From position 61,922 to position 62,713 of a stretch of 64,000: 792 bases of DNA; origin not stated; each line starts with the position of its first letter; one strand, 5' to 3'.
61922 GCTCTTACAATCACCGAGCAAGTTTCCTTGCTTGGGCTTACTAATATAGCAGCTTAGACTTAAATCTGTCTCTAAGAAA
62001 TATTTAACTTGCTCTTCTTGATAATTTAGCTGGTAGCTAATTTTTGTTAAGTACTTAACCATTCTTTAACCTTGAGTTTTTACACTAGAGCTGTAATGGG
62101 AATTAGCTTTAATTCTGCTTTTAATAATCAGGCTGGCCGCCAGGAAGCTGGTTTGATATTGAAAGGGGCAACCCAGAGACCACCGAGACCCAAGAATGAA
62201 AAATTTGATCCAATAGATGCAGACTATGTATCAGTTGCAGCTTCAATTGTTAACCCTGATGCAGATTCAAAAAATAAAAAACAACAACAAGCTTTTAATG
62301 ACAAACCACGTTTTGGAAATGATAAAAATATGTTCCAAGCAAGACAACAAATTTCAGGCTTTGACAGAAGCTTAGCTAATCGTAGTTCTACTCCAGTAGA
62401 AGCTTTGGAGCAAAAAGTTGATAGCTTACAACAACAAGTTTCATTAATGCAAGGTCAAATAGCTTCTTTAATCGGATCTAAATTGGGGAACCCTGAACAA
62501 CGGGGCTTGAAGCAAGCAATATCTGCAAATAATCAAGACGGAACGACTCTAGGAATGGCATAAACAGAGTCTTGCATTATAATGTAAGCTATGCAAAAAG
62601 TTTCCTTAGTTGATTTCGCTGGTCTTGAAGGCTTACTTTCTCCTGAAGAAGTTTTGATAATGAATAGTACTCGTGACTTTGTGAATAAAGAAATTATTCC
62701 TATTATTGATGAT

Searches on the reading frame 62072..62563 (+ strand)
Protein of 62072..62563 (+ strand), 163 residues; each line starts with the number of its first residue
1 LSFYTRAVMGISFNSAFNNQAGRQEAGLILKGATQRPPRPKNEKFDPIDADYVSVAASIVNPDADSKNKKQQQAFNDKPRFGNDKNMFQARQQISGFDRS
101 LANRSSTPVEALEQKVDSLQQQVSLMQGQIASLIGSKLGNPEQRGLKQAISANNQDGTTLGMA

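Call 31: search_protein_families(library=pfam, proteins=[window:62072-62563:+], max_evalue=1)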
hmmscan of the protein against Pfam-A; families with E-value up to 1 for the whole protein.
window:62072-62563:+ (163 aa): 4 families
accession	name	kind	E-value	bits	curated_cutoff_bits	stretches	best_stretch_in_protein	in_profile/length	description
PF16526.10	CLZ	-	0.024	15.5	26.7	1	98-150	16-65/71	C-terminal leucine zipper domain of cyclic nucleotide-gated channels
PF05531.17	NPV_P10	-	0.084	13.8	29.8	1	109-132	13-36/75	Nucleopolyhedrovirus P10 protein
PF16378.10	DUF4988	-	0.12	12.6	30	1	109-134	5-30/183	Domain of unknown function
PF06005.17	ZapB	-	0.24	12.3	31.5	1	109-138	6-35/71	Cell division protein ZapB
